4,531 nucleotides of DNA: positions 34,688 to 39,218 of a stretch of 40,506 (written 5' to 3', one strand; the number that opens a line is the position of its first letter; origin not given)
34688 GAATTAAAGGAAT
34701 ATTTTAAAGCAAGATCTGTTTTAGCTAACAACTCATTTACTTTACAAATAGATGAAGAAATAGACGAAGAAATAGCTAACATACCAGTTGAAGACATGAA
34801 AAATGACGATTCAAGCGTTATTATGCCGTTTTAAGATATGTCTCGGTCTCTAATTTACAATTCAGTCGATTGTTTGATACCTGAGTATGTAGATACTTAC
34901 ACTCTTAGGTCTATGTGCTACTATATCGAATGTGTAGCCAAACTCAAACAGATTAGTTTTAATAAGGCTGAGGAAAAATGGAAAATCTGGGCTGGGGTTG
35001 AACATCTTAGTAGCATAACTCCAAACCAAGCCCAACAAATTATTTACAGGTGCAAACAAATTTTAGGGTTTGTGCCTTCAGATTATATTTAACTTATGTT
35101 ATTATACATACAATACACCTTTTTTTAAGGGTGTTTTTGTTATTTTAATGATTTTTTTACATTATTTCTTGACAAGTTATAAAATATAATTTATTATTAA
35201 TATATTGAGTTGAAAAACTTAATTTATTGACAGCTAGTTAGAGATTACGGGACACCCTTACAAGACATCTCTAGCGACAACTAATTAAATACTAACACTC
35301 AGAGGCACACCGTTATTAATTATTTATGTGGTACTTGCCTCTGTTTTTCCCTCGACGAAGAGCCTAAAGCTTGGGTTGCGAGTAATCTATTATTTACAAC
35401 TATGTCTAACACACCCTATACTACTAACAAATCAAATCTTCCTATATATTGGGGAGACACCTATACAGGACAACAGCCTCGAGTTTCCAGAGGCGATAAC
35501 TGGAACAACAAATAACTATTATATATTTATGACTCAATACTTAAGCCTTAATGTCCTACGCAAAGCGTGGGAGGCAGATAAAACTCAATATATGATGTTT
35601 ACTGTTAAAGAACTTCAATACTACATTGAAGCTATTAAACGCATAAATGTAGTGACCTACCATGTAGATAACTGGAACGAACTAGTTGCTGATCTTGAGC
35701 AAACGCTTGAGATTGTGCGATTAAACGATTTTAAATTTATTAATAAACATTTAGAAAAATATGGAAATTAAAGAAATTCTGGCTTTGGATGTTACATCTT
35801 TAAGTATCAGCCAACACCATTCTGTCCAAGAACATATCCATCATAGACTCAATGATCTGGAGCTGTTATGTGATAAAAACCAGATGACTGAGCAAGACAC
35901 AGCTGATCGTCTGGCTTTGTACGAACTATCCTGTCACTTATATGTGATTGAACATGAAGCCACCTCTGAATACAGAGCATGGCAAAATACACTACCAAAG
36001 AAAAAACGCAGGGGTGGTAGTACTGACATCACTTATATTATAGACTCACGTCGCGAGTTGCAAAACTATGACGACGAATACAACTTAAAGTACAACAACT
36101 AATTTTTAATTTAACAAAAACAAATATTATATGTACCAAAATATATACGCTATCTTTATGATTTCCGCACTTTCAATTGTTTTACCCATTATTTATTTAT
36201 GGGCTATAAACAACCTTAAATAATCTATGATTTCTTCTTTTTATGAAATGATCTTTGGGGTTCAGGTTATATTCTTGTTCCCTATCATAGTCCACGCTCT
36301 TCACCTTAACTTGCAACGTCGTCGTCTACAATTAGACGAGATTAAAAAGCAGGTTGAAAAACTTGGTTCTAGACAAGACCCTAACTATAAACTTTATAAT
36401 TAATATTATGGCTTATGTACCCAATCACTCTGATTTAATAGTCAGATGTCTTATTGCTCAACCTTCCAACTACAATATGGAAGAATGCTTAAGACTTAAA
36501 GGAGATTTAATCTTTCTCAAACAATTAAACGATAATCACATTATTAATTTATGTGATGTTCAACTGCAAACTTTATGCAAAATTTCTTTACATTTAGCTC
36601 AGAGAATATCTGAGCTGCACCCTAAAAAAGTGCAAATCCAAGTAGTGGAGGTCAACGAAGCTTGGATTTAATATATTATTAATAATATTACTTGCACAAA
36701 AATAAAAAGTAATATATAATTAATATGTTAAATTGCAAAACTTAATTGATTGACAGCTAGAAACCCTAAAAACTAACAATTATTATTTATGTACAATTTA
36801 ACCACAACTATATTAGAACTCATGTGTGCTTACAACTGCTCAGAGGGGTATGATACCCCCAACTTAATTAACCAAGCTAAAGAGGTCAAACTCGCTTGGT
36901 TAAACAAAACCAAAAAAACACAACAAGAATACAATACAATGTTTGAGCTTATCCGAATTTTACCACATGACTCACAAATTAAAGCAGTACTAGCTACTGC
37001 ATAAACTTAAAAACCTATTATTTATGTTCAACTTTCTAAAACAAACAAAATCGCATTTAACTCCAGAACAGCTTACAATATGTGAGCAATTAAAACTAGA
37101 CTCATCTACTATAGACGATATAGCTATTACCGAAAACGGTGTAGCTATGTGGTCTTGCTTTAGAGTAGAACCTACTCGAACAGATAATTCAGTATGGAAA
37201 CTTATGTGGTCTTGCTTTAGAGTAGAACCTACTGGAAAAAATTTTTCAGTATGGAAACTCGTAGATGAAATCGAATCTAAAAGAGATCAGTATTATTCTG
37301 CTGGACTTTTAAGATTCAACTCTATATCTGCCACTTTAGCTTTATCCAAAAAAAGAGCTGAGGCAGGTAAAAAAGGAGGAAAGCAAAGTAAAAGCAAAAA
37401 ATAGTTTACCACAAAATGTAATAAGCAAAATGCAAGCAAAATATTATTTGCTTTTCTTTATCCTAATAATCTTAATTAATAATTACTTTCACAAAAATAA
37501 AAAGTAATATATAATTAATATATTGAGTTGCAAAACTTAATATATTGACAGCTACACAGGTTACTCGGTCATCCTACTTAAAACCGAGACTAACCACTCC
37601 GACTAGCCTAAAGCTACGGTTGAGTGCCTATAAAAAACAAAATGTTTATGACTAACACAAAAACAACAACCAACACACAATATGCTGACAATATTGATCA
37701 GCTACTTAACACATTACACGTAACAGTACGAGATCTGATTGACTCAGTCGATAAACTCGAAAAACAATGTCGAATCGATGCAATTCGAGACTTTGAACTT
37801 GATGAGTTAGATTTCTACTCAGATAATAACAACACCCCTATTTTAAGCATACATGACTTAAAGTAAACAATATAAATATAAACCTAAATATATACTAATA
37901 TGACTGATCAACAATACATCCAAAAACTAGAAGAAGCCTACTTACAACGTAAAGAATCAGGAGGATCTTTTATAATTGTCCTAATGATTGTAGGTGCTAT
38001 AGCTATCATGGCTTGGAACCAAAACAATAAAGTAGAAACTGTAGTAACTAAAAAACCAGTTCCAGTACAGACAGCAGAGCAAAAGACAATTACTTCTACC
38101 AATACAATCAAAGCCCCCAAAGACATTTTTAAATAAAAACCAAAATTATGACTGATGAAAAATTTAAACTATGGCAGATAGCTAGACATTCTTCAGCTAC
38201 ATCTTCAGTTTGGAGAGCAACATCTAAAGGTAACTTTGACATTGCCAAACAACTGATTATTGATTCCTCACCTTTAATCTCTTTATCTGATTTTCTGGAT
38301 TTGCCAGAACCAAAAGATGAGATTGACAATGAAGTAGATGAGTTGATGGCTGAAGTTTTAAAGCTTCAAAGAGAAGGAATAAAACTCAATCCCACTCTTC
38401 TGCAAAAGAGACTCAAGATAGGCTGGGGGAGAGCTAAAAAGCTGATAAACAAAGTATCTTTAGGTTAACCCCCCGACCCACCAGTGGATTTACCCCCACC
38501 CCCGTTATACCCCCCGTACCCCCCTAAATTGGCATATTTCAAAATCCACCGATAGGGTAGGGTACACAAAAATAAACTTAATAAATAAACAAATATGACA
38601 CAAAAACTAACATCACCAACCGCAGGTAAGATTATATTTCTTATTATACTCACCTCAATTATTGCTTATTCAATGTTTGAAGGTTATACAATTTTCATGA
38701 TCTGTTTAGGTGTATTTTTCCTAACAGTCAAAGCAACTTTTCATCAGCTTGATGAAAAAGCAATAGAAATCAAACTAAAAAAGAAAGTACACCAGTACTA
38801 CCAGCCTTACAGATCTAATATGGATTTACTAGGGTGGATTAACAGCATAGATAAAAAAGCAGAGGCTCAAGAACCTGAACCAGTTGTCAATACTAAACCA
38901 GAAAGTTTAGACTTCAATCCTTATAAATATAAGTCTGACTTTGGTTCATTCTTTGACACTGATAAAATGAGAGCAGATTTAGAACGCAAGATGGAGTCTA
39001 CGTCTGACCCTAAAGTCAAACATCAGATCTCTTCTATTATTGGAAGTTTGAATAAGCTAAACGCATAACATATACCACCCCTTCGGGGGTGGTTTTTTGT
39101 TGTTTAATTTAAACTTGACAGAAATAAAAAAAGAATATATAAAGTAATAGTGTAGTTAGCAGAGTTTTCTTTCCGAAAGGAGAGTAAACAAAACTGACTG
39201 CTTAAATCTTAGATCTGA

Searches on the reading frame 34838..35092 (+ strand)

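Call 32: search_protein_families(library=pfam, max_evalue=0.05, proteins=[window:34838-35092:+])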
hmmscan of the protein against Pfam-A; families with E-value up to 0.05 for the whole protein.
window:34838-35092:+ (84 aa): 1 family
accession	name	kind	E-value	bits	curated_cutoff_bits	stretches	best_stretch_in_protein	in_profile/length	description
PF04645.17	DUF603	-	0.045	13.9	22.6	0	8-47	141-178/181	Protein of unknown function, DUF603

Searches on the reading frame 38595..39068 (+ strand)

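Call 17: search_protein_families(library=pfam, max_evalue=0.01, proteins=[window:38595-39068:+])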
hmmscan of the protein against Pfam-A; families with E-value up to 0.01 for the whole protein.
window:38595-39068:+ (157 aa): 0 families

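Call 31: search_protein_families(library=phrogs, max_evalue=0.01, proteins=[window:38595-39068:+])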
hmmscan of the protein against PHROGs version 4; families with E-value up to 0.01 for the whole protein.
window:38595-39068:+ (157 aa): 0 families

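Call 69: search_protein_families(library=ncbifam, max_evalue=0.05, proteins=[window:38595-39068:+])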
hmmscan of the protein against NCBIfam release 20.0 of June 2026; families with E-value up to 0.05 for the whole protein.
window:38595-39068:+ (157 aa): 1 family
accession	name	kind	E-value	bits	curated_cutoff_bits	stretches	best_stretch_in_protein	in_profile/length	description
NF041429.1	EexR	subfamily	0.043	13.9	200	0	4-55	60-107/142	EexR/EexS family entry exclusion protein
